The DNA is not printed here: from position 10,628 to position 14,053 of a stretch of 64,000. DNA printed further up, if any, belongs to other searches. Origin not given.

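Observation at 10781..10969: UvrC-like helix-hairpin-helix (HhH2) domain on the C-terminus of an ABC transporter ATPase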

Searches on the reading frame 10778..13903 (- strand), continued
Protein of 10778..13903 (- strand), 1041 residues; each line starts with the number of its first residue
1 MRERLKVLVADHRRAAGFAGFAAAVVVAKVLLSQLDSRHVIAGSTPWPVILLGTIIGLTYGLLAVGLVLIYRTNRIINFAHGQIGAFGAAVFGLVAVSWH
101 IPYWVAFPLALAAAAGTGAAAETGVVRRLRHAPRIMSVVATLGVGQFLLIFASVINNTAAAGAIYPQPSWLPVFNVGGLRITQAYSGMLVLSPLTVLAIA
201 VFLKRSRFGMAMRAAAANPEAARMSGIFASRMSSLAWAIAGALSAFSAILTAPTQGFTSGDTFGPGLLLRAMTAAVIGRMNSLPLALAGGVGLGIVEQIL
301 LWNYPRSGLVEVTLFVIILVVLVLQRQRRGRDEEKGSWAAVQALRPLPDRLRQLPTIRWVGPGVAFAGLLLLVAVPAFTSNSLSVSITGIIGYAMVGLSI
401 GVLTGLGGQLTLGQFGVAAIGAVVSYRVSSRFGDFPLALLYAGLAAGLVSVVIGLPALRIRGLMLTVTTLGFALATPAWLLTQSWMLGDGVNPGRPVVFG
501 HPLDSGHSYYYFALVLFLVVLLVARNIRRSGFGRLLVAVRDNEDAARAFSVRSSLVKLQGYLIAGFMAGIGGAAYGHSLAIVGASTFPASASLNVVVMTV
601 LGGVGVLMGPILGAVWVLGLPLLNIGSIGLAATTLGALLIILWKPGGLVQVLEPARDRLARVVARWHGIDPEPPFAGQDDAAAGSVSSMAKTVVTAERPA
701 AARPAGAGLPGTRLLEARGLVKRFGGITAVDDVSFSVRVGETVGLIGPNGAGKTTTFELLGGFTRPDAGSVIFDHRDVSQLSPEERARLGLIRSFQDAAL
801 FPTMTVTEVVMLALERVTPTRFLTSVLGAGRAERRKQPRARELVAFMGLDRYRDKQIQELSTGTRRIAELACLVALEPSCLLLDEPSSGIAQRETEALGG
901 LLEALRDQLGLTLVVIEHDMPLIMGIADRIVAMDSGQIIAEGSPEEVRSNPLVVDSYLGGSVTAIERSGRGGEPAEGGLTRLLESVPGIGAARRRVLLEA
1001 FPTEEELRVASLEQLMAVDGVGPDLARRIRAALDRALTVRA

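Call 69: find_homologous_proteins(query=A1, max_evalue=1e-100)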
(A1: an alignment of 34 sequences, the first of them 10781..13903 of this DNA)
Query A1 (34 sequences) (1041 aa, profile of the alignment): 1679 proteins with E <= 1e-100 among 8000 candidates; the best 120 are listed.
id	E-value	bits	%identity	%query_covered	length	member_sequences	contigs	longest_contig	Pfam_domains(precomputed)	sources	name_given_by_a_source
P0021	0.0e+0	2077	74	96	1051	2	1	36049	PF12826.14,PF12399.15,PF14520.13,PF02653.22,PF00005.34,PF00633.30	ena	-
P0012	0.0e+0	2075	75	96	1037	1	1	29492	PF12826.14,PF12399.15,PF14520.13,PF02653.22,PF00005.34,PF00633.30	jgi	jgi:ABC-type branched-subunit amino acid transport system ATPase component/ABC-type branched-subunit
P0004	0.0e+0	2074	74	96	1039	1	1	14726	PF12826.14,PF12399.15,PF14520.13,PF02653.22,PF00005.34,PF00633.30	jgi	jgi:ABC-type branched-subunit amino acid transport system ATPase component/ABC-type branched-subunit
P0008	0.0e+0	2070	74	96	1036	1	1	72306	PF12826.14,PF12399.15,PF14520.13,PF02653.22,PF00005.34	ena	-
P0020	0.0e+0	2069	73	97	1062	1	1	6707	PF12399.15,PF14520.13,PF02653.22,PF00005.34,PF00633.30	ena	-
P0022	0.0e+0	2069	73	96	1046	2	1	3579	PF12826.14,PF12399.15,PF14520.13,PF02653.22,PF00005.34,PF00633.30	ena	-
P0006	0.0e+0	2069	74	98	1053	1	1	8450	PF12826.14,PF12399.15,PF14520.13,PF02653.22,PF00005.34,PF00633.30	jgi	jgi:ABC-type branched-subunit amino acid transport system ATPase component/ABC-type branched-subunit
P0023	0.0e+0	2067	73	97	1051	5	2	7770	PF12826.14,PF12399.15,PF14520.13,PF02653.22,PF00005.34,PF00633.30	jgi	jgi:ABC-type branched-subunit amino acid transport system ATPase component/ABC-type branched-subunit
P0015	0.0e+0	2065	74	97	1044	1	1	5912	PF12826.14,PF12399.15,PF14520.13,PF02653.22,PF00005.34,PF00633.30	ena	-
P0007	0.0e+0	2063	75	96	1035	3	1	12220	PF12826.14,PF12399.15,PF14520.13,PF02653.22,PF00005.34,PF00633.30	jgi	jgi:ABC-type branched-subunit amino acid transport system ATPase component/ABC-type branched-subunit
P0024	0.0e+0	2062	73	97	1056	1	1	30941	PF12826.14,PF12399.15,PF14520.13,PF02653.22,PF00005.34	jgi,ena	-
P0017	0.0e+0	2059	74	97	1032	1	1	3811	PF12826.14,PF12399.15,PF14520.13,PF02653.22,PF00005.34,PF00633.30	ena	-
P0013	0.0e+0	2057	74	96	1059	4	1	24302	PF12826.14,PF12399.15,PF14520.13,PF02653.22,PF00005.34,PF00633.30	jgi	jgi:ABC-type branched-subunit amino acid transport system ATPase component/ABC-type branched-subunit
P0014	0.0e+0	2056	73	98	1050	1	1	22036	PF12826.14,PF12399.15,PF14520.13,PF02653.22,PF00005.34,PF00633.30,PF13304.13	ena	-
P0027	0.0e+0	2049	72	97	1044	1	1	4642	PF12826.14,PF12399.15,PF14520.13,PF02653.22,PF00005.34,PF00633.30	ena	-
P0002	0.0e+0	2048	76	97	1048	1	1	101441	PF12826.14,PF12399.15,PF14520.13,PF02653.22,PF00005.34,PF00633.30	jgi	jgi:ABC-type branched-subunit amino acid transport system ATPase component/ABC-type branched-subunit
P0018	0.0e+0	2037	73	96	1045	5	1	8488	PF12826.14,PF12399.15,PF14520.13,PF02653.22,PF00005.34,PF00633.30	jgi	jgi:ABC-type branched-subunit amino acid transport system ATPase component/ABC-type branched-subunit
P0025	0.0e+0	2034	72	98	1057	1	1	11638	PF12826.14,PF12399.15,PF14520.13,PF02653.22,PF00005.34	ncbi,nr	ncbi:MAG TPA: ATP-binding cassette domain-containing protein [Mycobacteriales bacterium]|nr:ATP-bind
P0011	0.0e+0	2026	74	96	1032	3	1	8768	PF12826.14,PF12399.15,PF14520.13,PF02653.22,PF00005.34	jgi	jgi:ABC-type branched-subunit amino acid transport system ATPase component/ABC-type branched-subunit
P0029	0.0e+0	2020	72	96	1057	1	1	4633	PF12826.14,PF12399.15,PF14520.13,PF02653.22,PF00005.34,PF00633.30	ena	-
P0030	0.0e+0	2011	73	97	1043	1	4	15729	PF12826.14,PF12399.15,PF14520.13,PF02653.22,PF00005.34,PF00633.30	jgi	jgi:ABC-type branched-subunit amino acid transport system ATPase component/ABC-type branched-subunit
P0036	0.0e+0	2008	71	96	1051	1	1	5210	PF12826.14,PF12399.15,PF14520.13,PF02653.22,PF00005.34,PF00633.30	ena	-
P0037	0.0e+0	2000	71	97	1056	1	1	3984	PF12399.15,PF14520.13,PF02653.22,PF00005.34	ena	-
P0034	0.0e+0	1998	73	96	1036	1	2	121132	PF12826.14,PF12399.15,PF14520.13,PF02653.22,PF00005.34,PF00633.30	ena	-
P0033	0.0e+0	1991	72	98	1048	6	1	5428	PF12826.14,PF12399.15,PF14520.13,PF02653.22,PF00005.34,PF00633.30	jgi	-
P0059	0.0e+0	1974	69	96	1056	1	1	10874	PF12826.14,PF12399.15,PF14520.13,PF02653.22,PF00005.34,PF00633.30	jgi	jgi:ABC-type branched-subunit amino acid transport system ATPase component/ABC-type branched-subunit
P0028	0.0e+0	1974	71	99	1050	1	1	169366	PF12826.14,PF12399.15,PF14520.13,PF02653.22,PF00005.34,PF00633.30,PF13304.13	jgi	jgi:ABC-type branched-subunit amino acid transport system ATPase component/ABC-type branched-subunit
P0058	0.0e+0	1969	70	96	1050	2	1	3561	PF12826.14,PF12399.15,PF14520.13,PF02653.22,PF00005.34,PF00633.30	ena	-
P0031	0.0e+0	1969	77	90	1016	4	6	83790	PF12399.15,PF02653.22,PF00005.34,PF13304.13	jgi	-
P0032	0.0e+0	1966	76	90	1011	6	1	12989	PF12399.15,PF02653.22,PF00005.34,PF13304.13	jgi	jgi:ABC-type branched-subunit amino acid transport system ATPase component/ABC-type branched-subunit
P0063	0.0e+0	1964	70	96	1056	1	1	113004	PF12826.14,PF12399.15,PF14520.13,PF02653.22,PF00005.34,PF00633.30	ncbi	-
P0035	0.0e+0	1935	75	90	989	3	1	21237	PF12399.15,PF02653.22,PF00005.34,PF13304.13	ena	-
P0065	0.0e+0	1928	68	97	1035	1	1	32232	PF12826.14,PF12399.15,PF14520.13,PF02653.22,PF00005.34,PF00633.30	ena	-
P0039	0.0e+0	1928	75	90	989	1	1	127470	PF12399.15,PF02653.22,PF00005.34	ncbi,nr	ncbi:MAG TPA: branched-chain amino acid ABC transporter permease/ATP-binding protein [Mycobacteriale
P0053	0.0e+0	1905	73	91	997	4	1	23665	PF12399.15,PF02653.22,PF00005.34,PF13304.13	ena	-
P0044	0.0e+0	1904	75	90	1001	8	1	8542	PF12399.15,PF02653.22,PF00005.34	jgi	jgi:ABC-type branched-subunit amino acid transport system ATPase component/ABC-type branched-subunit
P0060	0.0e+0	1893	67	99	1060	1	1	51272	PF12826.14,PF12399.15,PF14520.13,PF02653.22,PF00005.34,PF13304.13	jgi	jgi:ABC-type branched-subunit amino acid transport system ATPase component/ABC-type branched-subunit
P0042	0.0e+0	1890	75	89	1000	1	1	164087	PF12399.15,PF02653.22,PF00005.34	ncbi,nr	ncbi:MAG TPA: branched-chain amino acid ABC transporter permease/ATP-binding protein [Mycobacteriale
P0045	0.0e+0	1888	74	90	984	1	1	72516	PF12399.15,PF02653.22,PF00005.34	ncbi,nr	ncbi:MAG TPA: branched-chain amino acid ABC transporter permease/ATP-binding protein [Mycobacteriale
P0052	0.0e+0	1887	73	90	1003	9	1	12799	PF12399.15,PF02653.22,PF00005.34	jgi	jgi:ABC-type branched-subunit amino acid transport system ATPase component/ABC-type branched-subunit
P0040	0.0e+0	1885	74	90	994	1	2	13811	PF12399.15,PF02653.22,PF00005.34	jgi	jgi:ABC-type branched-subunit amino acid transport system ATPase component/ABC-type branched-subunit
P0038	0.0e+0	1884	75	90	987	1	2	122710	PF12399.15,PF02653.22,PF00005.34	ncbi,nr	ncbi:MAG TPA: branched-chain amino acid ABC transporter permease/ATP-binding protein [Mycobacteriale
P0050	0.0e+0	1881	73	91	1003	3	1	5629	PF12399.15,PF02653.22,PF00005.34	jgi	jgi:ABC-type branched-subunit amino acid transport system ATPase component/ABC-type branched-subunit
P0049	0.0e+0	1878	74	90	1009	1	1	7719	PF12399.15,PF02653.22,PF00005.34,PF13304.13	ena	-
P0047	0.0e+0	1877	73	92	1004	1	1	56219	PF12399.15,PF02653.22,PF00005.34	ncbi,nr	ncbi:MAG TPA: ATP-binding cassette domain-containing protein [Mycobacteriales bacterium]|nr:ATP-bind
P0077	0.0e+0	1874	70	94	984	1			PF12826.14,PF12399.15,PF14520.13,PF02653.22,PF00005.34,PF00633.30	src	-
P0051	0.0e+0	1873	74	91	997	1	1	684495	PF12399.15,PF02653.22,PF00005.34,PF13304.13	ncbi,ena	-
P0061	0.0e+0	1871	71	90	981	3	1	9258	PF12399.15,PF02653.22,PF00005.34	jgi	jgi:ABC-type branched-subunit amino acid transport system ATPase component/ABC-type branched-subunit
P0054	0.0e+0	1869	73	92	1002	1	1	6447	PF12399.15,PF02653.22,PF00005.34,PF13304.13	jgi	jgi:ABC-type branched-subunit amino acid transport system ATPase component/ABC-type branched-subunit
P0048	0.0e+0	1868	74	91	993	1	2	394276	PF12399.15,PF02653.22,PF00005.34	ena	-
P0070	0.0e+0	1859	72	92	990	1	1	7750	PF12399.15,PF02653.22,PF00005.34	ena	-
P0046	0.0e+0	1857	74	90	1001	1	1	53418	PF12399.15,PF02653.22,PF00005.34,PF13304.13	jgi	jgi:ABC-type branched-subunit amino acid transport system ATPase component/ABC-type branched-subunit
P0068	0.0e+0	1856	72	90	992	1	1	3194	PF12399.15,PF02653.22,PF00005.34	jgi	jgi:ABC-type branched-subunit amino acid transport system ATPase component/ABC-type branched-subunit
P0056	0.0e+0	1855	73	91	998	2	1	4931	PF12399.15,PF02653.22,PF00005.34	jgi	jgi:ABC-type branched-subunit amino acid transport system ATPase component/ABC-type branched-subunit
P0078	0.0e+0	1842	71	90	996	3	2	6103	PF12399.15,PF02653.22,PF00005.34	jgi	jgi:ABC-type branched-subunit amino acid transport system ATPase component/ABC-type branched-subunit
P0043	0.0e+0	1841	70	98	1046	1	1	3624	PF12826.14,PF12399.15,PF14520.13,PF02653.22,PF00005.34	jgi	jgi:ABC-type branched-subunit amino acid transport system ATPase component/ABC-type branched-subunit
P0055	0.0e+0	1840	73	91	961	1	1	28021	PF12399.15,PF02653.22,PF00005.34,PF13304.13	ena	-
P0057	0.0e+0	1840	72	91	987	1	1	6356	PF12399.15,PF02653.22,PF00005.34,PF13304.13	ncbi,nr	ncbi:MAG: hypothetical protein QOD30_127, partial [Actinomycetota bacterium]|nr:hypothetical protein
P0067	0.0e+0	1823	72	90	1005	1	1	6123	PF12399.15,PF02653.22,PF00005.34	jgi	jgi:ABC-type branched-subunit amino acid transport system ATPase component/ABC-type branched-subunit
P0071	0.0e+0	1809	70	92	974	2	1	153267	PF12399.15,PF02653.22,PF00005.34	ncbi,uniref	ncbi:ATP-binding cassette domain-containing protein [Kribbella sp. NPDC050281]|uniref:ABC transporte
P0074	0.0e+0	1809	70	92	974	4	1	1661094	PF12399.15,PF02653.22,PF00005.34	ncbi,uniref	ncbi:ATP-binding cassette domain-containing protein [Kribbella sp. NPDC050241]|uniref:ABC transporte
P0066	0.0e+0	1809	72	90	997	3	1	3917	PF12399.15,PF02653.22,PF00005.34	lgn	-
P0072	0.0e+0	1808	70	92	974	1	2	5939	PF12399.15,PF02653.22,PF00005.34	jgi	jgi:ABC-type branched-subunit amino acid transport system ATPase component/ABC-type branched-subunit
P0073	0.0e+0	1797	71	91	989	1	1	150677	PF12399.15,PF02653.22,PF00005.34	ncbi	ncbi:ABC transporter permease subunit [Nonomuraea sp. NPDC002799]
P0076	0.0e+0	1787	70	91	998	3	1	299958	PF12399.15,PF02653.22,PF00005.34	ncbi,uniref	ncbi:ATP-binding cassette domain-containing protein [Nonomuraea sp. NPDC047529]|uniref:ABC transport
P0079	0.0e+0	1783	71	91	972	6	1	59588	PF12399.15,PF02653.22,PF00005.34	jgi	jgi:ABC-type branched-subunit amino acid transport system ATPase component/ABC-type branched-subunit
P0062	0.0e+0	1783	72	91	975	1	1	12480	PF12399.15,PF02653.22,PF00005.34,PF13304.13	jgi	jgi:ABC-type branched-subunit amino acid transport system ATPase component/ABC-type branched-subunit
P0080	0.0e+0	1783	70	92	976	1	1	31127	PF12399.15,PF02653.22,PF00005.34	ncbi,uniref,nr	ncbi:ABC transporter permease subunit [Actinomadura rubrisoli]|uniref:ATP-binding cassette domain-co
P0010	0.0e+0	1759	79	91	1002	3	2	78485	PF12399.15,PF02653.22,PF00005.34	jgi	-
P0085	0.0e+0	1755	69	91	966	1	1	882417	PF12399.15,PF02653.22,PF00005.34,PF13304.13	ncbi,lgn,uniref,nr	ncbi:branched-chain amino acid ABC transporter permease/ATP-binding protein [Actinocrispum wychmicin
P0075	0.0e+0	1755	71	92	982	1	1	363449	PF12399.15,PF02653.22,PF00005.34,PF13304.13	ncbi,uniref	ncbi:ATP-binding cassette domain-containing protein [Nonomuraea typhae]|uniref:ATP-binding cassette 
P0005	0.0e+0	1751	80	90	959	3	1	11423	PF12399.15,PF02653.22,PF00005.34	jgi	jgi:ABC-type branched-subunit amino acid transport system ATPase component/ABC-type branched-subunit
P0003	0.0e+0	1750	79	91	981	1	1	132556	PF12399.15,PF02653.22,PF00005.34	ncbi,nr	ncbi:MAG TPA: ATP-binding cassette domain-containing protein [Acidimicrobiales bacterium]|nr:ATP-bin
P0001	0.0e+0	1744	80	90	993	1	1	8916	PF12399.15,PF02653.22,PF00005.34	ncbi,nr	ncbi:MAG TPA: branched-chain amino acid ABC transporter permease/ATP-binding protein [Acidimicrobial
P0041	0.0e+0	1742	74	93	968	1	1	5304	PF12399.15,PF02653.22,PF00005.34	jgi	-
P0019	0.0e+0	1727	78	90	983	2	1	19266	PF12399.15,PF02653.22,PF00005.34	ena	-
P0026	0.0e+0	1725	77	91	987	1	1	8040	PF12399.15,PF02653.22,PF00005.34,PF13304.13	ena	-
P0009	0.0e+0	1719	78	92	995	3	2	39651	PF12399.15,PF02653.22,PF00005.34,PF13304.13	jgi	-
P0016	0.0e+0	1719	79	91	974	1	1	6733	PF12399.15,PF02653.22,PF00005.34,PF13304.13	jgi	-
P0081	0.0e+0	1716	69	90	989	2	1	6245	PF12399.15,PF02653.22,PF00005.34,PF13304.13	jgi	jgi:ABC-type branched-subunit amino acid transport system ATPase component/ABC-type branched-subunit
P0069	0.0e+0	1716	72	90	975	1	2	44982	PF12399.15,PF02653.22,PF00005.34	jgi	jgi:ABC-type branched-subunit amino acid transport system ATPase component/ABC-type branched-subunit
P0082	0.0e+0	1678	71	90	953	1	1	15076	PF12399.15,PF02653.22,PF00005.34,PF13304.13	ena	-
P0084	0.0e+0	1677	70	91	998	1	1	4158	PF12399.15,PF02653.22,PF00005.34,PF13304.13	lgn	-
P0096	0.0e+0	1672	67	92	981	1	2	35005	PF12399.15,PF02653.22,PF00005.34,PF13304.13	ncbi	-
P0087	0.0e+0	1662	68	92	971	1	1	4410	PF12399.15,PF02653.22,PF00005.34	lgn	-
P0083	0.0e+0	1659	71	90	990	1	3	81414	PF12399.15,PF02653.22,PF00005.34,PF13304.13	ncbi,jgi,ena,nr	ncbi:MAG TPA: branched-chain amino acid ABC transporter permease/ATP-binding protein [Mycobacteriale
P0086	0.0e+0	1656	69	91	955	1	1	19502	PF12399.15,PF02653.22,PF00005.34,PF13304.13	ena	-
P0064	0.0e+0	1645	71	92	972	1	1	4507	PF12399.15,PF02653.22,PF00005.34,PF13304.13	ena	-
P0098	0.0e+0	1629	68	91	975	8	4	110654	PF12399.15,PF02653.22,PF00005.34,PF13304.13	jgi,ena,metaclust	metaclust:\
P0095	0.0e+0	1628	67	92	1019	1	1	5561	PF12399.15,PF02653.22,PF00005.34,PF13304.13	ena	-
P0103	0.0e+0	1627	68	89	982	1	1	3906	PF12399.15,PF02653.22,PF00005.34,PF13304.13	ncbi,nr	ncbi:MAG TPA: ATP-binding cassette domain-containing protein [Mycobacteriales bacterium]|nr:ATP-bind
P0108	0.0e+0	1626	66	89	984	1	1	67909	PF12399.15,PF02653.22,PF00005.34,PF13304.13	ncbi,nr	ncbi:MAG TPA: ATP-binding cassette domain-containing protein [Mycobacteriales bacterium]|nr:ATP-bind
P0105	0.0e+0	1621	68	90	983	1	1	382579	PF12399.15,PF02653.22,PF00005.34,PF13304.13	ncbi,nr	ncbi:MAG TPA: ATP-binding cassette domain-containing protein [Mycobacteriales bacterium]|nr:ATP-bind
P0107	0.0e+0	1616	68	89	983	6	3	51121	PF12399.15,PF02653.22,PF00005.34,PF13304.13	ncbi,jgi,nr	ncbi:MAG TPA: ATP-binding cassette domain-containing protein [Mycobacteriales bacterium]|jgi:ABC-typ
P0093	0.0e+0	1614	67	90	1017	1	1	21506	PF12399.15,PF02653.22,PF00005.34,PF13304.13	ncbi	ncbi:MAG: ABC transporter permease subunit [Mycobacteriales bacterium]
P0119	0.0e+0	1611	66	91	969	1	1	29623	PF12399.15,PF02653.22,PF00005.34,PF13304.13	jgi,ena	-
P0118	0.0e+0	1608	64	92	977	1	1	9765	PF12399.15,PF02653.22,PF00005.34,PF13304.13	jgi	jgi:ABC-type branched-subunit amino acid transport system ATPase component/ABC-type branched-subunit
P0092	0.0e+0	1608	67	90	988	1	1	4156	PF12399.15,PF02653.22,PF00005.34,PF13304.13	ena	-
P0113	0.0e+0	1606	67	89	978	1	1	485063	PF12399.15,PF02653.22,PF00005.34,PF13304.13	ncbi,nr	ncbi:MAG TPA: ATP-binding cassette domain-containing protein [Mycobacteriales bacterium]|nr:ATP-bind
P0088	0.0e+0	1605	69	93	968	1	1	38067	PF12399.15,PF02653.22,PF00005.34,PF13304.13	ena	-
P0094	0.0e+0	1604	67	90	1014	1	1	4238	PF12399.15,PF02653.22,PF00005.34,PF13304.13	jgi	jgi:ABC-type branched-subunit amino acid transport system ATPase component/ABC-type branched-subunit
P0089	0.0e+0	1604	69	90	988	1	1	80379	PF12399.15,PF02653.22,PF00005.34,PF13304.13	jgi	jgi:ABC-type branched-subunit amino acid transport system ATPase component/ABC-type branched-subunit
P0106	0.0e+0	1602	66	92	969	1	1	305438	PF02653.22,PF00005.34,PF13304.13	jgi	jgi:ABC-type branched-subunit amino acid transport system ATPase component/ABC-type branched-subunit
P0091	0.0e+0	1600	69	90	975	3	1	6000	PF12399.15,PF02653.22,PF00005.34,PF13304.13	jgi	-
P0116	0.0e+0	1600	65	92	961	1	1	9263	PF12399.15,PF02653.22,PF00005.34,PF13304.13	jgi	jgi:ABC-type branched-subunit amino acid transport system ATPase component/ABC-type branched-subunit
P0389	0.0e+0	1597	66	89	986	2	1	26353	PF12399.15,PF02653.22,PF00005.34,PF13304.13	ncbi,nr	ncbi:MAG TPA: ATP-binding cassette domain-containing protein [Mycobacteriales bacterium]|nr:ATP-bind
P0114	0.0e+0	1596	65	90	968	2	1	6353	PF12399.15,PF02653.22,PF00005.34,PF13304.13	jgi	jgi:ABC-type branched-subunit amino acid transport system ATPase component/ABC-type branched-subunit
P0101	0.0e+0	1596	67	92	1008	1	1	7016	PF12399.15,PF02653.22,PF00005.34,PF13304.13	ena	-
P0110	0.0e+0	1596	68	91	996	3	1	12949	PF12399.15,PF02653.22,PF00005.34,PF13304.13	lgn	-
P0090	0.0e+0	1595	69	90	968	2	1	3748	PF12399.15,PF02653.22,PF00005.34,PF13304.13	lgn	-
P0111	0.0e+0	1595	67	90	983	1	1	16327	PF12399.15,PF02653.22,PF00005.34,PF13304.13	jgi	jgi:ABC-type branched-subunit amino acid transport system ATPase component/ABC-type branched-subunit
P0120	0.0e+0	1593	66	90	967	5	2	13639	PF12399.15,PF02653.22,PF00005.34,PF13304.13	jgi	jgi:ABC-type branched-subunit amino acid transport system ATPase component/ABC-type branched-subunit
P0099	0.0e+0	1584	66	91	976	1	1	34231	PF12399.15,PF02653.22,PF00005.34,PF13304.13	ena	-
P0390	0.0e+0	1583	65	89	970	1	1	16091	PF12399.15,PF02653.22,PF00005.34,PF13304.13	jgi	jgi:ABC-type branched-subunit amino acid transport system ATPase component/ABC-type branched-subunit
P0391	0.0e+0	1582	64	92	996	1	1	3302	PF12399.15,PF02653.22,PF00005.34,PF13304.13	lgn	-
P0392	0.0e+0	1582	69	85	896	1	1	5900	PF12826.14,PF12399.15,PF14520.13,PF02653.22,PF00005.34,PF00633.30,PF13304.13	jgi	jgi:ABC-type branched-subunit amino acid transport system ATPase component/ABC-type branched-subunit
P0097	0.0e+0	1580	67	92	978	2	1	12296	PF12399.15,PF02653.22,PF00005.34,PF13304.13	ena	-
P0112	0.0e+0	1575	66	91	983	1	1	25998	PF12399.15,PF02653.22,PF00005.34,PF13304.13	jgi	-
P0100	0.0e+0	1573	68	91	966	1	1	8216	PF12399.15,PF02653.22,PF00005.34,PF13304.13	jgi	jgi:ABC-type branched-subunit amino acid transport system ATPase component/ABC-type branched-subunit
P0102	0.0e+0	1573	68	90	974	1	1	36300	PF12399.15,PF02653.22,PF00005.34,PF13304.13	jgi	jgi:ABC-type branched-subunit amino acid transport system ATPase component/ABC-type branched-subunit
